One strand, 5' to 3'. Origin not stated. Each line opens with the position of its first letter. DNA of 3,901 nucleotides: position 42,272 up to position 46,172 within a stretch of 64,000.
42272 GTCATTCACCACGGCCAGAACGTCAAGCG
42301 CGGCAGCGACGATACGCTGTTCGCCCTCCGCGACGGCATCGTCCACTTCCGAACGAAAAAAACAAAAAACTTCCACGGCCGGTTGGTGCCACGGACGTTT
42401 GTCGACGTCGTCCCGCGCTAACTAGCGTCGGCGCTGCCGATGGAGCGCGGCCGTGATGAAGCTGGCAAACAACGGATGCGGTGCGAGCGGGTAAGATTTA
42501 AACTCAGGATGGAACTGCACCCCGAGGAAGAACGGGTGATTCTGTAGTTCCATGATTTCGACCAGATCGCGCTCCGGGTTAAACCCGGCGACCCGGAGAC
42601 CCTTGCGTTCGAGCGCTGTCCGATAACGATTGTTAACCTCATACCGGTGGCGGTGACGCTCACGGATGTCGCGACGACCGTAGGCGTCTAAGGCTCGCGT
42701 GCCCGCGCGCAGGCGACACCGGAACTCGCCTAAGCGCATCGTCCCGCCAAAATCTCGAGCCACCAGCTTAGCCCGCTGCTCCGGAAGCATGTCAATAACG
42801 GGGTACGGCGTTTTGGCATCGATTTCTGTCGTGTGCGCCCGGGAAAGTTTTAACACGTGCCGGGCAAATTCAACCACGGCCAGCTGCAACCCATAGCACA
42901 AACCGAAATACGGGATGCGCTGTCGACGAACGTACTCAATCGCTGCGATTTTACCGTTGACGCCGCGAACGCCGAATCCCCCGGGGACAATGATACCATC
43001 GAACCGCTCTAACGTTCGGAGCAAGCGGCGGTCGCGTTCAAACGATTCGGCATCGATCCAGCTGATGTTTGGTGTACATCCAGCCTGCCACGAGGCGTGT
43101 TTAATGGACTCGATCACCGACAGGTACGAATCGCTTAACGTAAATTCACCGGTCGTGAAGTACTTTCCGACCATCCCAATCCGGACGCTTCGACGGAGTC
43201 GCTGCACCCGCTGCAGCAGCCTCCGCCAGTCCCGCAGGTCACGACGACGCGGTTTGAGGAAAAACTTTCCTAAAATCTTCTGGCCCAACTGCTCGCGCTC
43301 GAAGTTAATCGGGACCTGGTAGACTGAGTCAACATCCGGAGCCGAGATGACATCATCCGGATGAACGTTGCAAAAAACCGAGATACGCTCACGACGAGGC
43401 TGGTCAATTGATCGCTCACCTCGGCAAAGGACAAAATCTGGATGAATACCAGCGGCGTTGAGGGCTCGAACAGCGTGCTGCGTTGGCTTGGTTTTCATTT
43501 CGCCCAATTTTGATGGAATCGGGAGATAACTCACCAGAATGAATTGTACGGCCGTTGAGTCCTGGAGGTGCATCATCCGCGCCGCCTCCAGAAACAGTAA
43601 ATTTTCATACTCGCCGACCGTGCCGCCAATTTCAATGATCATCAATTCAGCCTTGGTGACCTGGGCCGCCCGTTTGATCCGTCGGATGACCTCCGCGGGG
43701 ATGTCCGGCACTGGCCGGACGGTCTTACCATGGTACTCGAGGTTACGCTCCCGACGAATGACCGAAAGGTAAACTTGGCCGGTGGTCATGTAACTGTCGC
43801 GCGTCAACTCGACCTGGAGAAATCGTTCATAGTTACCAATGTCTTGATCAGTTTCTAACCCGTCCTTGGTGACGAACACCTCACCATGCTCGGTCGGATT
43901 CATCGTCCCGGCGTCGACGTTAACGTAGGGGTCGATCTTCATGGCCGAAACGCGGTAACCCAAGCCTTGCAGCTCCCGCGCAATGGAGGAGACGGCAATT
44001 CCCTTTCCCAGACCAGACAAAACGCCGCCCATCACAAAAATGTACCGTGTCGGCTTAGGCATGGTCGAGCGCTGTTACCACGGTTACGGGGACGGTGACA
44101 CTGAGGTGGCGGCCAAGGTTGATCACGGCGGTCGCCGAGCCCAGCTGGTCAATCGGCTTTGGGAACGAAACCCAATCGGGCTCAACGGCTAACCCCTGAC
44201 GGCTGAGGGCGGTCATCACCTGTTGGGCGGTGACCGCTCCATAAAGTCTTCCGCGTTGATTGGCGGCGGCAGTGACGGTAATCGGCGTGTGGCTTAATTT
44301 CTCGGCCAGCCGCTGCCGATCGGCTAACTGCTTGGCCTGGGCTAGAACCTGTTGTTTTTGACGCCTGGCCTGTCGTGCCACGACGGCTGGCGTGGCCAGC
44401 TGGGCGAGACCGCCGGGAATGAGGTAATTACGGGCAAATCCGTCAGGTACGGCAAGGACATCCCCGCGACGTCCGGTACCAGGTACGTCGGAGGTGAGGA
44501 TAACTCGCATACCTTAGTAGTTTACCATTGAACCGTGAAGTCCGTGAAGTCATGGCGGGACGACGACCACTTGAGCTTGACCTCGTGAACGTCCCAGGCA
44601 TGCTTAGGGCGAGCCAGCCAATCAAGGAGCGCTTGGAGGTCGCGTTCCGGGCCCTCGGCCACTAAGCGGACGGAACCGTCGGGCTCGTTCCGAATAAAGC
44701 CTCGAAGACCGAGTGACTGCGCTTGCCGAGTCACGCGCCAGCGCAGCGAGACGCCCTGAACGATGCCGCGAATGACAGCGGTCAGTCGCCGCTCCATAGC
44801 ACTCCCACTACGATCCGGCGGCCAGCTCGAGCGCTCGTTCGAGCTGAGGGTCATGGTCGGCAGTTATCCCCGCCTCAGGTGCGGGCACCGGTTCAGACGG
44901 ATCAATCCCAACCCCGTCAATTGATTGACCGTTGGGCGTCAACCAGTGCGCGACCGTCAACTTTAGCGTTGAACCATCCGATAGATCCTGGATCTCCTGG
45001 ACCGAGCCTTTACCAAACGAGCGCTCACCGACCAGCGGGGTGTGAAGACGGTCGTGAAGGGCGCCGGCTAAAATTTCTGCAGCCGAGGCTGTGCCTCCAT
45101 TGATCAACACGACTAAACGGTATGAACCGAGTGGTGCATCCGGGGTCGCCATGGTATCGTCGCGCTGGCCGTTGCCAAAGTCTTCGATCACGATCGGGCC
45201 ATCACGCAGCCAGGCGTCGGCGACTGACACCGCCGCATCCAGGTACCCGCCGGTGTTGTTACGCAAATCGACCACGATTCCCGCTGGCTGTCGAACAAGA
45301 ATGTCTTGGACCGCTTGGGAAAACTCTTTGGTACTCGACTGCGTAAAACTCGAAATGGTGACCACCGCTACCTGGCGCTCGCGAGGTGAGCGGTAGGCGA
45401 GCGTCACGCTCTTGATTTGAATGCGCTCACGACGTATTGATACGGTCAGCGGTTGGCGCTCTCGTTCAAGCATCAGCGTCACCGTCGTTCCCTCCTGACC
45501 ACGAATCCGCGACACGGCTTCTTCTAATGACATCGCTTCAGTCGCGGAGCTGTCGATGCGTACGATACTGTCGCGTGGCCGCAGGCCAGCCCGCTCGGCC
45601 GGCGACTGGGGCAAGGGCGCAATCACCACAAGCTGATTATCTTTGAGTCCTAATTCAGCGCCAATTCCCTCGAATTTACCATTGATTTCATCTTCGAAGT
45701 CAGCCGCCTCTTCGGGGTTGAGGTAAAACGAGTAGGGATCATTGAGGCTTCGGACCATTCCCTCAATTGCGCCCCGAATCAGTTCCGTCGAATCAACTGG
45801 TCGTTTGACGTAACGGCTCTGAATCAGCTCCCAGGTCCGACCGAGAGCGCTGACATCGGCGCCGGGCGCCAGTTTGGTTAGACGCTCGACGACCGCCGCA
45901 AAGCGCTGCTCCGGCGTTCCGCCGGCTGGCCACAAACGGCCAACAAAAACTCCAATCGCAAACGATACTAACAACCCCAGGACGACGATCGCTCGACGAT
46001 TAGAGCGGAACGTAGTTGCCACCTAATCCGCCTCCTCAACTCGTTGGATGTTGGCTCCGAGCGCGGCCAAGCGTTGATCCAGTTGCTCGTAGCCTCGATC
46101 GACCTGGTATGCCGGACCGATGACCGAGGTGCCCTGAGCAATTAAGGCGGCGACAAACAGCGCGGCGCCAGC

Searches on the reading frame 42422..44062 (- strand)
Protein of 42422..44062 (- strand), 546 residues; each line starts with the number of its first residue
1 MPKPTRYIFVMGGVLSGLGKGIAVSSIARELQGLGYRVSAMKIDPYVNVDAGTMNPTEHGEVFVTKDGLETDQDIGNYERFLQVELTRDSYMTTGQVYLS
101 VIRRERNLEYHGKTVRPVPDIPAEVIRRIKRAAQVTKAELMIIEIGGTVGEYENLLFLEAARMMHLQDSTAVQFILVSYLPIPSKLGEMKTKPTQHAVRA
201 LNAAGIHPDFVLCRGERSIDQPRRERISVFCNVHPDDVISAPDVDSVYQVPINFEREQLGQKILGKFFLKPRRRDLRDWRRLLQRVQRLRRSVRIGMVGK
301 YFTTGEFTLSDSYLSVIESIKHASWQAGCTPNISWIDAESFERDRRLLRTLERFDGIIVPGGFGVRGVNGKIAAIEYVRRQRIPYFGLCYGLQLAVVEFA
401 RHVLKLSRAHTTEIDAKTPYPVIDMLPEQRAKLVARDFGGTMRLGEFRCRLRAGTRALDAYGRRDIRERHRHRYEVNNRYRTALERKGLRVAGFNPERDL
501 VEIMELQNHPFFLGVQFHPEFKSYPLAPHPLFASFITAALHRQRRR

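Call 62: search_protein_families(library=pfam, proteins=[window:42422-44062:-], max_evalue=0.001)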
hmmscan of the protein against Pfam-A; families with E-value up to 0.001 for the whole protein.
window:42422-44062:- (546 aa): 3 families
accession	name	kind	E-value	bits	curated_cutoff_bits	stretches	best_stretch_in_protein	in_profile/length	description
PF06418.20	CTP_synth_N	-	6.4e-101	337.6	26.1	1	6-267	1-263/265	CTP synthase N-terminus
PF00117.34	GATase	-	1.1e-36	126.7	22.8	1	309-537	2-189/190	Glutamine amidotransferase class-I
PF07722.19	Peptidase_C26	-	3.4e-08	34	20.5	1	372-520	95-219/219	Peptidase C26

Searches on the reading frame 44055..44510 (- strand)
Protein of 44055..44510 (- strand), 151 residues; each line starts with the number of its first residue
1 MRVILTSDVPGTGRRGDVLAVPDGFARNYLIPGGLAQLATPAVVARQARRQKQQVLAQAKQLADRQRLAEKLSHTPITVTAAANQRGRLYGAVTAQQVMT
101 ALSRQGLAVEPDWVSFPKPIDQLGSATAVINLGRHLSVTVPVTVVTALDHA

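Call 78: search_protein_families(library=pfam, proteins=[window:44055-44510:-], max_evalue=0.001)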
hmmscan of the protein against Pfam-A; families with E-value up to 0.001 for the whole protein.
window:44055-44510:- (151 aa): 2 families
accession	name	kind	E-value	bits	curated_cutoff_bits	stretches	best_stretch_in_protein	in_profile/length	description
PF01281.25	Ribosomal_L9_N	-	7.5e-19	67.5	20.7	1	1-44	1-44/47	Ribosomal protein L9, N-terminal domain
PF03948.19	Ribosomal_L9_C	-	7.4e-17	62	23.2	1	64-145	2-85/86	Ribosomal protein L9, C-terminal domain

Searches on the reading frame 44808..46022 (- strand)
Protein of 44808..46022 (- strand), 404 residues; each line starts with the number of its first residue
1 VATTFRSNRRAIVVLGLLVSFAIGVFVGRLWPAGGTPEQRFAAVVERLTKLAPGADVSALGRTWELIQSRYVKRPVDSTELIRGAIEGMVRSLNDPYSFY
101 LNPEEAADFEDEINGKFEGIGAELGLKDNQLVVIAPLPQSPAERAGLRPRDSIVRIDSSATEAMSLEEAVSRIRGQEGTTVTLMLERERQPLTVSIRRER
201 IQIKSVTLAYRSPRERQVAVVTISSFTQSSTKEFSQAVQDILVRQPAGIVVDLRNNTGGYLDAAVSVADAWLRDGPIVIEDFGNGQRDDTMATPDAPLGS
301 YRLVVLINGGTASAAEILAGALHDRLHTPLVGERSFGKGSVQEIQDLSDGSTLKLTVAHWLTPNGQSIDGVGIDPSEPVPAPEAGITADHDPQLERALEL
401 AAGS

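Call 62: search_protein_families(library=pfam, proteins=[window:44808-46022:-], max_evalue=0.001)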
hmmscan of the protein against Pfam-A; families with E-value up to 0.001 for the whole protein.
window:44808-46022:- (404 aa): 5 families
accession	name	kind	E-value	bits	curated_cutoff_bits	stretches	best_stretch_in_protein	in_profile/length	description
PF03572.23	Peptidase_S41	-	1.5e-46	158.4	24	1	218-376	2-162/165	Peptidase family S41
PF22694.1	CtpB_N-like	-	2.9e-13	50.5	27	1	55-104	36-84/85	Activating protease CtpB N-terminal domain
PF17820.7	PDZ_6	-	3.4e-10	40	27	1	133-187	2-54/54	PDZ domain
PF13180.12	PDZ_2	-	4.7e-09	36.9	27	1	120-196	3-78/80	PDZ domain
PF00595.29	PDZ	-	5.1e-08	33.6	23.2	1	119-184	11-79/81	PDZ domain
